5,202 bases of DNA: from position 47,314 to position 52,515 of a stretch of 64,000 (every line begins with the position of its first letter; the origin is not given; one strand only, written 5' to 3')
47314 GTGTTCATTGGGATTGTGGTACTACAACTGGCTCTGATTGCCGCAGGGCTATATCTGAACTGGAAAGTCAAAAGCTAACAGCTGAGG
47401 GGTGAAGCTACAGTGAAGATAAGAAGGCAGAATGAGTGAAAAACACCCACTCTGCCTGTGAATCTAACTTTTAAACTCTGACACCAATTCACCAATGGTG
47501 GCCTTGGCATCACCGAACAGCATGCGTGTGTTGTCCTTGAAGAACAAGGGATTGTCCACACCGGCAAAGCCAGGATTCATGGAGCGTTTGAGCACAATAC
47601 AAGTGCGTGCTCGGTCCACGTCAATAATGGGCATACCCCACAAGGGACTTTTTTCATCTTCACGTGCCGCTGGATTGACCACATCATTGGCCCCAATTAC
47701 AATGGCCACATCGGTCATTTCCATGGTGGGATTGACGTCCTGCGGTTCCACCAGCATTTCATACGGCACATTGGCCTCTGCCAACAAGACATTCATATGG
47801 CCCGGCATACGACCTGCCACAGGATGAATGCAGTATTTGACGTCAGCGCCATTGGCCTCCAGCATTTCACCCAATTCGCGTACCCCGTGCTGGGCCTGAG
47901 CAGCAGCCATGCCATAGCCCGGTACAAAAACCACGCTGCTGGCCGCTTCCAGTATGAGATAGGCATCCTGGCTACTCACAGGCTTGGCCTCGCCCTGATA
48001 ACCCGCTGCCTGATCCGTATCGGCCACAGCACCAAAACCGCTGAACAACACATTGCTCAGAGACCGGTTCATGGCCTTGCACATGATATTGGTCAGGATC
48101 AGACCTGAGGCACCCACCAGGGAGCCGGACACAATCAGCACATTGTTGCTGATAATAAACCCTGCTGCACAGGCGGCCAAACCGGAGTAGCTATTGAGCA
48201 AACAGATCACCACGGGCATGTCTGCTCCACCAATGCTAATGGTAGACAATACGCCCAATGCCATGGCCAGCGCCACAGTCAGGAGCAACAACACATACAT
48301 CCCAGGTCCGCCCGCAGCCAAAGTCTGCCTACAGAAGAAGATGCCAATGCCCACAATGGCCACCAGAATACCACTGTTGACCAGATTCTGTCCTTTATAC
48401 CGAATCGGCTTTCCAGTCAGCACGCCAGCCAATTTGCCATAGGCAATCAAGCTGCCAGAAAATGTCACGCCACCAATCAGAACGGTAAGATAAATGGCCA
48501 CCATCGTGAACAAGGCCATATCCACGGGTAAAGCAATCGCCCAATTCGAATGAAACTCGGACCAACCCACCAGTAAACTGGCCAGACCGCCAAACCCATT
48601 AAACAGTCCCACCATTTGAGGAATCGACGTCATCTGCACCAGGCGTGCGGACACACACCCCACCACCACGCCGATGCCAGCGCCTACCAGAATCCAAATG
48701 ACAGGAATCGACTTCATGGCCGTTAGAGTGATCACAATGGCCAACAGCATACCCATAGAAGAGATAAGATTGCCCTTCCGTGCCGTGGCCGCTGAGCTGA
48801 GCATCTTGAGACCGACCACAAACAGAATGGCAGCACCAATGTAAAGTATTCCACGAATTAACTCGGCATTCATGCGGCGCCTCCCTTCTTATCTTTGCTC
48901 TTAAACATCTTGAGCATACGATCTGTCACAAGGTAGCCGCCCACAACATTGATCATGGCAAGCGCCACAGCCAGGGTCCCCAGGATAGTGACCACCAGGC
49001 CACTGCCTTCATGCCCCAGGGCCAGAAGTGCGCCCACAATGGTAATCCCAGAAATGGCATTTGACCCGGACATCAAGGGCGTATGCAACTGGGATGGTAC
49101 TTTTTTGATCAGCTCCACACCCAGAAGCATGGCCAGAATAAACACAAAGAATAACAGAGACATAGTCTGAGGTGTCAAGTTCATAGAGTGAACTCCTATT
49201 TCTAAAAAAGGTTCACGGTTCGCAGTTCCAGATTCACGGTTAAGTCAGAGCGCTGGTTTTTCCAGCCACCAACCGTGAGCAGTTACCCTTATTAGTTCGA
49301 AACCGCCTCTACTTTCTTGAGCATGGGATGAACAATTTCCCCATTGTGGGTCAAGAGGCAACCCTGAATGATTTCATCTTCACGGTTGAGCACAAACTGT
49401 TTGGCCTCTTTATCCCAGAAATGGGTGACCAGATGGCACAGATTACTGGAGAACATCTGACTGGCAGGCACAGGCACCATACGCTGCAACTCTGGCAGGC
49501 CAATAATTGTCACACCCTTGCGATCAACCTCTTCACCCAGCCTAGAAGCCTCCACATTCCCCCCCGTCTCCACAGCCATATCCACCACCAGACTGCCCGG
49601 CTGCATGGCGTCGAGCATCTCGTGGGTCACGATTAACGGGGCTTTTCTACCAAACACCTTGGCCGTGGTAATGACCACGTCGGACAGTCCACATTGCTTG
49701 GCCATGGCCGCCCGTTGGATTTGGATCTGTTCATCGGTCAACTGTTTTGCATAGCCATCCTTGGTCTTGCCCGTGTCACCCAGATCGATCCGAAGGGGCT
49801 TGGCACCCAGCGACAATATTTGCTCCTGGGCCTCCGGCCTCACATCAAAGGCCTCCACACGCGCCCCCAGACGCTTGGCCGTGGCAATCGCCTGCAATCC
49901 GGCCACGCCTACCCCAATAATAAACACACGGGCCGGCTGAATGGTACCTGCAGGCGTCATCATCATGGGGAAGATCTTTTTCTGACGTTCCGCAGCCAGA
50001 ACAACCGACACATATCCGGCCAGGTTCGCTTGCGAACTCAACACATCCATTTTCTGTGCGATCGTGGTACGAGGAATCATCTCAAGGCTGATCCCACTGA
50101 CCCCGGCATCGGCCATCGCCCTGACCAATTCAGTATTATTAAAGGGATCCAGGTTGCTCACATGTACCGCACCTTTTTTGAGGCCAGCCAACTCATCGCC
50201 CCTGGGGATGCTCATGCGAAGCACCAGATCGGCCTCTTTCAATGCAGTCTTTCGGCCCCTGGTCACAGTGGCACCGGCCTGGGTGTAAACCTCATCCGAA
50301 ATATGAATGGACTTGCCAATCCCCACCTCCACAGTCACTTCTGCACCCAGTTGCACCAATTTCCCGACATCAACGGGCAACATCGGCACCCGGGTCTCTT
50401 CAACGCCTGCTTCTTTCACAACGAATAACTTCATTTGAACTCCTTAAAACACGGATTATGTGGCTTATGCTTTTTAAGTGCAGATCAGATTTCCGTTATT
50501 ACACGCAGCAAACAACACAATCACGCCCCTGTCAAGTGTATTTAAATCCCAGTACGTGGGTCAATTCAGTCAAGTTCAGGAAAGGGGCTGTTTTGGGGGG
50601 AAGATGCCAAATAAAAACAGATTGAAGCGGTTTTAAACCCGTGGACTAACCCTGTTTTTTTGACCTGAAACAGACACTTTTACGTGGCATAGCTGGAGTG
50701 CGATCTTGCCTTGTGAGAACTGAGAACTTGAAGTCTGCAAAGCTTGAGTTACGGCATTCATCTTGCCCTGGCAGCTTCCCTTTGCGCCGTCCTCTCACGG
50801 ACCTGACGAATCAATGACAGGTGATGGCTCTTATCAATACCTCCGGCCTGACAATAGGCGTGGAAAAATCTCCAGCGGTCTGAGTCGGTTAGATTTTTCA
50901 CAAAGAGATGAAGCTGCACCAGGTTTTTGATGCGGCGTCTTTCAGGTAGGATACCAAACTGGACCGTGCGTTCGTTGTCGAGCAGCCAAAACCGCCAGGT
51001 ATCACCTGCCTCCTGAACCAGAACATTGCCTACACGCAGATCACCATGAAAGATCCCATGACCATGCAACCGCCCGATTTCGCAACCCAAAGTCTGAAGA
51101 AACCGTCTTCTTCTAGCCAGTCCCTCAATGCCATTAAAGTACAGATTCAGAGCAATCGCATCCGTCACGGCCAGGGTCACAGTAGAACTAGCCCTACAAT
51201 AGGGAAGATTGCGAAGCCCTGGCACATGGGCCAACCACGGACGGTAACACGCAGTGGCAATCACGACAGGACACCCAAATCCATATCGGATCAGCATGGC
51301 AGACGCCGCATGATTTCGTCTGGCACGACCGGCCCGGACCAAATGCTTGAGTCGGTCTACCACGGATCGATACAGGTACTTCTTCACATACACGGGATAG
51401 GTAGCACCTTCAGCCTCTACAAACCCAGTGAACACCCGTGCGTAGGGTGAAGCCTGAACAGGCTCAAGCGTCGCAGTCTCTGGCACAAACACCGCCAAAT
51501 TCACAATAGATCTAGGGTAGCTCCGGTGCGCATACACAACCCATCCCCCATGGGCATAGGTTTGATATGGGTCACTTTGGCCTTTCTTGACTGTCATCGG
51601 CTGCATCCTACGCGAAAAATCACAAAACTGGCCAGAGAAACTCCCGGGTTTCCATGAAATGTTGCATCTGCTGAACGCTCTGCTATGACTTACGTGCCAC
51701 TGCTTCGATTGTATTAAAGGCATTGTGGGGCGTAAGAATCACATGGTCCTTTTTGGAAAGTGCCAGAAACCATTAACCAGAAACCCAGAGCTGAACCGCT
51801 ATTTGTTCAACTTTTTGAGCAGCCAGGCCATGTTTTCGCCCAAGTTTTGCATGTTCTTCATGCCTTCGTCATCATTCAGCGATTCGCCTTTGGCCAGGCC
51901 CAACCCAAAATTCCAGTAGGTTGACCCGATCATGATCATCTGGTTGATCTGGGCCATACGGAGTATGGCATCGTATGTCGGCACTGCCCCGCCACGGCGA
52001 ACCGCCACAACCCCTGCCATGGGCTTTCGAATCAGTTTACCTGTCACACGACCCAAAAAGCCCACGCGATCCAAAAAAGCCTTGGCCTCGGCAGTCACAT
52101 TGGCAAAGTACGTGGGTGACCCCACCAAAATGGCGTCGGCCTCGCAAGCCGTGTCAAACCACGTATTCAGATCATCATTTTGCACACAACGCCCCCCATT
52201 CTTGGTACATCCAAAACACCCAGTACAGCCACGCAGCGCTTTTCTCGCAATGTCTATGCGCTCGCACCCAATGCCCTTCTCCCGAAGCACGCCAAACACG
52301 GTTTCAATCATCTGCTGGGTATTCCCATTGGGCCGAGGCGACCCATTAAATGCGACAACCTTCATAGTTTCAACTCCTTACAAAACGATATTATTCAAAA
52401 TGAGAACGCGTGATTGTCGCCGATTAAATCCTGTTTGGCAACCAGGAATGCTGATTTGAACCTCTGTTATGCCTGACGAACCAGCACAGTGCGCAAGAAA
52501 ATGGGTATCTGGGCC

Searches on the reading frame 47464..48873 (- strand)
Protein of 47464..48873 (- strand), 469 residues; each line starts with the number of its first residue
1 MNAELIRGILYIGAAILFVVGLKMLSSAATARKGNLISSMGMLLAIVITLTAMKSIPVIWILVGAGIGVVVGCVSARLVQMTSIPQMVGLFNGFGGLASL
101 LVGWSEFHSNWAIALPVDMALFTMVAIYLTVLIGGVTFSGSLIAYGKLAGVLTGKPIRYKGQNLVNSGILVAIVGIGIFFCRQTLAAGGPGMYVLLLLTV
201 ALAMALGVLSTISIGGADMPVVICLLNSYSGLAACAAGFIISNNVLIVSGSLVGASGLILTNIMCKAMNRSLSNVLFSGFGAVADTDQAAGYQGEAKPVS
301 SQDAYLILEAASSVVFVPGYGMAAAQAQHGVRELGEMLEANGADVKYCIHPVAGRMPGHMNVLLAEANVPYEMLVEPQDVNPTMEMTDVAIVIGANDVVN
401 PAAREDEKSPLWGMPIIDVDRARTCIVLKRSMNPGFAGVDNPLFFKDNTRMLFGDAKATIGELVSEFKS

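Call 31: search_protein_families(library=pfam, proteins=[window:47464-48873:-], max_evalue=0.000001)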
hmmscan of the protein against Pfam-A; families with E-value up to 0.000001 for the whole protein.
window:47464-48873:- (469 aa): 1 family
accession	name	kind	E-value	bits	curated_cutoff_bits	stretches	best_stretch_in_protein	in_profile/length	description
PF02233.22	PNTB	-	1.1e-180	602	31.7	1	9-465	3-455/456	NAD(P) transhydrogenase beta subunit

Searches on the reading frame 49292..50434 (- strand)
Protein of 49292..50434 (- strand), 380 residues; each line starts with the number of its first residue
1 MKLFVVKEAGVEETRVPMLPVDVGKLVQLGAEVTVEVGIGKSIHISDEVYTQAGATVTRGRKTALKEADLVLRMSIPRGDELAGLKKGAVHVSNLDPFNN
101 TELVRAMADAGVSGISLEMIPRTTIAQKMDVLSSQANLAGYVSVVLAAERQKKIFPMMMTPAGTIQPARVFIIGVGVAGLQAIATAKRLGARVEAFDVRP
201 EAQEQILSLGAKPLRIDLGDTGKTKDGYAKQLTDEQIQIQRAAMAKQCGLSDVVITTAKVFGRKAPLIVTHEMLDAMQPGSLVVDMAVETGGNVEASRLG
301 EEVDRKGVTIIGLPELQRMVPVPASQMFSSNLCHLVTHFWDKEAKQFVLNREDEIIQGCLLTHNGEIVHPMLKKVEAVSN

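Call 31: search_protein_families(library=pfam, proteins=[window:49292-50434:-], max_evalue=0.000001)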
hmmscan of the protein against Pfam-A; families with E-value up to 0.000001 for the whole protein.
window:49292-50434:- (380 aa): 2 families
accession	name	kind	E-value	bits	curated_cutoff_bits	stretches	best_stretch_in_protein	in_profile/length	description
PF01262.27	AlaDh_PNT_C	-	3e-60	203.7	23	1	143-369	1-213/214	Alanine dehydrogenase/PNT, C-terminal domain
PF05222.21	AlaDh_PNT_N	-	1.8e-34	119.3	30.4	1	5-139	2-136/136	Alanine dehydrogenase/PNT, N-terminal domain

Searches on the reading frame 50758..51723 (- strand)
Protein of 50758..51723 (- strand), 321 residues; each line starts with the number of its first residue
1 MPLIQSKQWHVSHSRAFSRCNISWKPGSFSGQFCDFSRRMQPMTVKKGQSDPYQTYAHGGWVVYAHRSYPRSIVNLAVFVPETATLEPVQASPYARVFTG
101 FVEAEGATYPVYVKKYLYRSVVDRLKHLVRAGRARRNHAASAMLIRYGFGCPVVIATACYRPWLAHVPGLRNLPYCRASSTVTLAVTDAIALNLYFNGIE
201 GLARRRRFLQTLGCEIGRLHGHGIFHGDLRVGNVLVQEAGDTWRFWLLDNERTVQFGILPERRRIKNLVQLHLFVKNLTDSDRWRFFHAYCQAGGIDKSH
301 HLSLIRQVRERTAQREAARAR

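Call 31: search_protein_families(library=pfam, proteins=[window:50758-51723:-], max_evalue=0.000001)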
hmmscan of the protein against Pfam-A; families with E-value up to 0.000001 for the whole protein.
window:50758-51723:- (321 aa): 1 family
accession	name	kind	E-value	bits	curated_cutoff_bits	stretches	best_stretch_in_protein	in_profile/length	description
PF06293.20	Kdo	-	2e-12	47.5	21.3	1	202-290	117-207/207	Lipopolysaccharide kinase (Kdo/WaaP) family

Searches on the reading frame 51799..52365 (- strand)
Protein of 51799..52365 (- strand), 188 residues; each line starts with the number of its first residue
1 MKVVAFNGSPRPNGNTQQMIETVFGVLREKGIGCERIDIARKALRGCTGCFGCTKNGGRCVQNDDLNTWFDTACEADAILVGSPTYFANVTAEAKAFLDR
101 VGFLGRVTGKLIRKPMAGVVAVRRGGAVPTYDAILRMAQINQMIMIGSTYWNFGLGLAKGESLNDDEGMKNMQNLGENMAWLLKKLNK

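Call 31: search_protein_families(library=pfam, proteins=[window:51799-52365:-], max_evalue=0.000001)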
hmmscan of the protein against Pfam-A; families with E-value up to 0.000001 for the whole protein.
window:51799-52365:- (188 aa): 1 family
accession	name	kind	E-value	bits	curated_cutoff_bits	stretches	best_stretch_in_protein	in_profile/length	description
PF03358.20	FMN_red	-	5.4e-28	97.9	24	1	1-154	1-148/152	NADPH-dependent FMN reductase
